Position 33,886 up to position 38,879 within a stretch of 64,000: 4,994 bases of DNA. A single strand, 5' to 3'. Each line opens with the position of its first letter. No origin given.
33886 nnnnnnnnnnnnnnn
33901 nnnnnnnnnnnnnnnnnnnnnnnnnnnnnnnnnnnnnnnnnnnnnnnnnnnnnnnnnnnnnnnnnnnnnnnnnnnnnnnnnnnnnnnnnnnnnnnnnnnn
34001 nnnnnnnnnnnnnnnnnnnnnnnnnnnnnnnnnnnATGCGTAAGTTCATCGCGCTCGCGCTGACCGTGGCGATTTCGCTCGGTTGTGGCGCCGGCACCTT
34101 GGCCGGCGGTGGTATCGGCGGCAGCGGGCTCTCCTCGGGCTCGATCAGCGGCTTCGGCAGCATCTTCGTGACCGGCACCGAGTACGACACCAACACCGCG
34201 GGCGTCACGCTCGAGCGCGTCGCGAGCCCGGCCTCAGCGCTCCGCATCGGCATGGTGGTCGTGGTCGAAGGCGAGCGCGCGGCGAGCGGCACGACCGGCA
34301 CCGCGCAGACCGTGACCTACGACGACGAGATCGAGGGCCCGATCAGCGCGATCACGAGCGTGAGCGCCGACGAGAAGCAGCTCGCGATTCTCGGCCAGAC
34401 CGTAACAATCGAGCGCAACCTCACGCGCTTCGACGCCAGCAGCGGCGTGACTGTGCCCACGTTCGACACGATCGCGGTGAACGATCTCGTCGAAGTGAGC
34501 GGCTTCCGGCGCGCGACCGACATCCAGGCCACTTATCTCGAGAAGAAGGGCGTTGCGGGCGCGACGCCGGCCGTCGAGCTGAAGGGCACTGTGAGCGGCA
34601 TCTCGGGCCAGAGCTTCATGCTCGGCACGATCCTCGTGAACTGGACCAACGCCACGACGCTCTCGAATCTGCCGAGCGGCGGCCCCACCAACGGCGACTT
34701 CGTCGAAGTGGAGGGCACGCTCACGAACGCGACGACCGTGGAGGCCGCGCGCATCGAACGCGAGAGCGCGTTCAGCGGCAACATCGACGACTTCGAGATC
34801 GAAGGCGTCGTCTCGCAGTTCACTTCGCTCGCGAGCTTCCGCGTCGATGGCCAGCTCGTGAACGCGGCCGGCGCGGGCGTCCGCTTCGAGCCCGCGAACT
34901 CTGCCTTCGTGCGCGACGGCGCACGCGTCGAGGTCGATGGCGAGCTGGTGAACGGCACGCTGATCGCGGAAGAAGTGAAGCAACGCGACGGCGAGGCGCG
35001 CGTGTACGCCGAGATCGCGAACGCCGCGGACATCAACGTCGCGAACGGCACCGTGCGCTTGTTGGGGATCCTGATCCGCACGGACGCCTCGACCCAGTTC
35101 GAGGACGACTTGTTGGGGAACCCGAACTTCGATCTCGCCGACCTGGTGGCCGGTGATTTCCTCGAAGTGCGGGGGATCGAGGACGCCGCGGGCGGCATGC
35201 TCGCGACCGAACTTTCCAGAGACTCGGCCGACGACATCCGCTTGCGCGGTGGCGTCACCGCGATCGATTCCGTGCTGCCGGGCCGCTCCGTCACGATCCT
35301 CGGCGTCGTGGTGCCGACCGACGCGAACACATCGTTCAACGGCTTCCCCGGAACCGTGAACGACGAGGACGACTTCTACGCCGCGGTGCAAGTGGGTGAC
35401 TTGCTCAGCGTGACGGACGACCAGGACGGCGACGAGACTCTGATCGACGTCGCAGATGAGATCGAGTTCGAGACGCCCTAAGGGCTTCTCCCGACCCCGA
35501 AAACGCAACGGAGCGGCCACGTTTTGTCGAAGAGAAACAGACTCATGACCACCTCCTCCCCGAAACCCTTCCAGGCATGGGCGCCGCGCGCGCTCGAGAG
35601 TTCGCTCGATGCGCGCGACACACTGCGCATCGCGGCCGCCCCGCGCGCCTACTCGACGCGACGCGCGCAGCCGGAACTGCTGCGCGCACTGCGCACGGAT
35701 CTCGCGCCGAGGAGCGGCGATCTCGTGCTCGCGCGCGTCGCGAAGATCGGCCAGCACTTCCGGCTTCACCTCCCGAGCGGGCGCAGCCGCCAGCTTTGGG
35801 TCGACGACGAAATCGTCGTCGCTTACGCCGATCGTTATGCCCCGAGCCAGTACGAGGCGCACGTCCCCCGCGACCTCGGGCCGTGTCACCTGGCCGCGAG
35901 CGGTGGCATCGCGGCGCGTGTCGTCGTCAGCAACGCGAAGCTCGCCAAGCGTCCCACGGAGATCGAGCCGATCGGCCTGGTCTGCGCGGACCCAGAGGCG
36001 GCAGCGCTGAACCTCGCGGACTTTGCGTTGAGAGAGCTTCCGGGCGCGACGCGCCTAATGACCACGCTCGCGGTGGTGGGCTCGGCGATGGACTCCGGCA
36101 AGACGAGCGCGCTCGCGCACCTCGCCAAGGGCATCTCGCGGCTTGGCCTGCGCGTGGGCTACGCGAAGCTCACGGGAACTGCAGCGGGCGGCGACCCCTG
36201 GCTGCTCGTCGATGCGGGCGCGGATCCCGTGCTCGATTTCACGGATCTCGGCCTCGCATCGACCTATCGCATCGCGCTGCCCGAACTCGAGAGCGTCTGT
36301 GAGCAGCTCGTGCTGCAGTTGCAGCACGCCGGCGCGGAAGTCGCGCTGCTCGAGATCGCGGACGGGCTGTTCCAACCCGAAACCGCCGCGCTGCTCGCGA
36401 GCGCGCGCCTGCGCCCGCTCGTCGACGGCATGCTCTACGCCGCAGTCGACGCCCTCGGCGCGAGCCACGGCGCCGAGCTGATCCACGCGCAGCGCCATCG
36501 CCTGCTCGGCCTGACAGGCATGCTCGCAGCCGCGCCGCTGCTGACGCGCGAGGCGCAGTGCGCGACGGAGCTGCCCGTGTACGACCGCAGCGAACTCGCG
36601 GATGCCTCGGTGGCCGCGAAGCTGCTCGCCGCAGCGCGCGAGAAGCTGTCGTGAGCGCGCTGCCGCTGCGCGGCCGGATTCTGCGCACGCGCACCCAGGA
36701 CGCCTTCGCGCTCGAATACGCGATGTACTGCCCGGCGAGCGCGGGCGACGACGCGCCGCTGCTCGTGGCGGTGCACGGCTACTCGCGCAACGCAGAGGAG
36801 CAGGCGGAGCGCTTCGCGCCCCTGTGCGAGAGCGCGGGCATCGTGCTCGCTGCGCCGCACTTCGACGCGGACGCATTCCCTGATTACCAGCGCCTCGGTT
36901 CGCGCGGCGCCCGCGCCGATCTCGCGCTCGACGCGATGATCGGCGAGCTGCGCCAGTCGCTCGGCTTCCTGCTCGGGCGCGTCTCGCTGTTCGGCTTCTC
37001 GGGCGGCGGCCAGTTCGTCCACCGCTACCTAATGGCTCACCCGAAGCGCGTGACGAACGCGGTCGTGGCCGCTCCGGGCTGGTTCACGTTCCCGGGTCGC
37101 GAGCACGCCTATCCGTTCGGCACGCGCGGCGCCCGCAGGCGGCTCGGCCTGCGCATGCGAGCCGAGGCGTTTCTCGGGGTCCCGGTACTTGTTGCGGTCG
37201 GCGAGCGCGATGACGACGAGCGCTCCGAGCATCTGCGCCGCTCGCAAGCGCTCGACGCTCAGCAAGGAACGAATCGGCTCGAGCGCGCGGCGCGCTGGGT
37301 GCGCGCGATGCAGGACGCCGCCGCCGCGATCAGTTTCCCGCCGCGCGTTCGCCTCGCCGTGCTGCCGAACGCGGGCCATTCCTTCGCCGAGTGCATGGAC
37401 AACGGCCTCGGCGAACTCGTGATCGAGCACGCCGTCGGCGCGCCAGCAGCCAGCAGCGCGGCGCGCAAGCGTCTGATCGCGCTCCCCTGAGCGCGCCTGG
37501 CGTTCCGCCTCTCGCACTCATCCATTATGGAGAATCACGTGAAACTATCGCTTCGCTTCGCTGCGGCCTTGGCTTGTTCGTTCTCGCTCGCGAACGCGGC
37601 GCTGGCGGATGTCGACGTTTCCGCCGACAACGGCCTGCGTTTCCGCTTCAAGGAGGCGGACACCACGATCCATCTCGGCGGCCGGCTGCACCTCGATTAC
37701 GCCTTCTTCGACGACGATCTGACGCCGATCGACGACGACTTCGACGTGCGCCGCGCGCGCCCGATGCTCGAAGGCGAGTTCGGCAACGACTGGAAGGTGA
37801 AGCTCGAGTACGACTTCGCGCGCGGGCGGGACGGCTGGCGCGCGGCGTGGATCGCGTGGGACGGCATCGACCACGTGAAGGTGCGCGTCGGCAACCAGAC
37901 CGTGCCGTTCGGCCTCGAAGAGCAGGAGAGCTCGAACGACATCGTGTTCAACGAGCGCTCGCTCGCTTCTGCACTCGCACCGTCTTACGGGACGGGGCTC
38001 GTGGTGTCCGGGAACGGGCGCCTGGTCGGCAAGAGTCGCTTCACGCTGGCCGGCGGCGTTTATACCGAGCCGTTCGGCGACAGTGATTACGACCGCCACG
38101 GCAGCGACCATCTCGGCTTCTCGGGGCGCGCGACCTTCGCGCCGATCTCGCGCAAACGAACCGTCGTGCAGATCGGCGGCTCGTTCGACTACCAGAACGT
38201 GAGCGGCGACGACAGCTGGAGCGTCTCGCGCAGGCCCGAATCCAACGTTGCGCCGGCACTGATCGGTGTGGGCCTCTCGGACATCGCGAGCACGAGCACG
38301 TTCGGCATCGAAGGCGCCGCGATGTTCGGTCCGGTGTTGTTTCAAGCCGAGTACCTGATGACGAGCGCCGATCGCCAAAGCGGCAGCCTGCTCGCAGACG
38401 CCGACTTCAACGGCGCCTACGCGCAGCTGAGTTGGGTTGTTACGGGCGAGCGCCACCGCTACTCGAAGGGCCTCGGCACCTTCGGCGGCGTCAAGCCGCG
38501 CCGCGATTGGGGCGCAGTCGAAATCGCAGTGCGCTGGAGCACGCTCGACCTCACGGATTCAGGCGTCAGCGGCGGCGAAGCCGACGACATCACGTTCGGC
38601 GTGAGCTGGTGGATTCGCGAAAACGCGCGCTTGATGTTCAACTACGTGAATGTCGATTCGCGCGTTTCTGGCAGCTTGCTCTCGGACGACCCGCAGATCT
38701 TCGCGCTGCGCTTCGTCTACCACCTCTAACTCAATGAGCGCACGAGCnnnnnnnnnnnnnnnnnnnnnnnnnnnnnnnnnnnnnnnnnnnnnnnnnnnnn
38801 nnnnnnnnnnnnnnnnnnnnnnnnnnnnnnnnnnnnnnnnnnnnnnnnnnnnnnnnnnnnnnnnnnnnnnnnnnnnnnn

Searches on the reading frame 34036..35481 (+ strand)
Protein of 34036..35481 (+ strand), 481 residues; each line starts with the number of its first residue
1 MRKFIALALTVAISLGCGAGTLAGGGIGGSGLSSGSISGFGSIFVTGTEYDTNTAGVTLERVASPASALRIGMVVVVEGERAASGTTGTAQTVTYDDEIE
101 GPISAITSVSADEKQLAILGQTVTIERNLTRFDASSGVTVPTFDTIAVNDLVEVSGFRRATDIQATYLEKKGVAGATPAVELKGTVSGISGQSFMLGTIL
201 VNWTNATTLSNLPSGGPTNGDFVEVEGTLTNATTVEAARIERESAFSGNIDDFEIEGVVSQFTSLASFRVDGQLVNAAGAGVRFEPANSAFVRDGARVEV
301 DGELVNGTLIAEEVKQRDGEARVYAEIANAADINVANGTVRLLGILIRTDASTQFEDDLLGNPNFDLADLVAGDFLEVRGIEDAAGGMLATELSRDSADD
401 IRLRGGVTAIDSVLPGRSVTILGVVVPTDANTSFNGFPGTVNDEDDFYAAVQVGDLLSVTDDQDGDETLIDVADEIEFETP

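Call 25: search_protein_families(library=pfam, proteins=[window:34036-35481:+], max_evalue=0.0001)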
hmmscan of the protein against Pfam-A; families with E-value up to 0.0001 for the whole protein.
window:34036-35481:+ (481 aa): 1 family
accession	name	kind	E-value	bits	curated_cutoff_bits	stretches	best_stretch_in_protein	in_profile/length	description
PF18914.6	DUF5666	-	3.4e-42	143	27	4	335-392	7-58/60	Domain of unknown function (DUF5666)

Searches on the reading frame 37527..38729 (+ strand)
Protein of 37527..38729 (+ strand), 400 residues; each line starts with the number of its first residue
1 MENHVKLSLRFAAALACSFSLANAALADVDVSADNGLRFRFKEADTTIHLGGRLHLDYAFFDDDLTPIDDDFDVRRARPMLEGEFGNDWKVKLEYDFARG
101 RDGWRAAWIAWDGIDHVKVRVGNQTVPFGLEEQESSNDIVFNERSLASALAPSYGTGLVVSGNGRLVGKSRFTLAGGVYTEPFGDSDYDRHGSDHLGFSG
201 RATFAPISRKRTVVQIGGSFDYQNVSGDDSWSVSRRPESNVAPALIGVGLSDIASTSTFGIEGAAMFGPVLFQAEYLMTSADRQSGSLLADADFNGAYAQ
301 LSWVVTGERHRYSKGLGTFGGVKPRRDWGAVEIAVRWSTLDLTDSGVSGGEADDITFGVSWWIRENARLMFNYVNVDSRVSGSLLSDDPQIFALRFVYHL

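Call 21: search_protein_families(library=pfam, proteins=[window:37527-38729:+], max_evalue=0.001)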
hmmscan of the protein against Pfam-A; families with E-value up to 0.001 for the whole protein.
window:37527-38729:+ (400 aa): 1 family
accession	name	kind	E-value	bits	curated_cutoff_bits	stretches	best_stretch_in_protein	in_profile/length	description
PF07396.17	Porin_O_P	-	1.9e-57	195.6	20.9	1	49-399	2-369/370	Phosphate-selective porin O and P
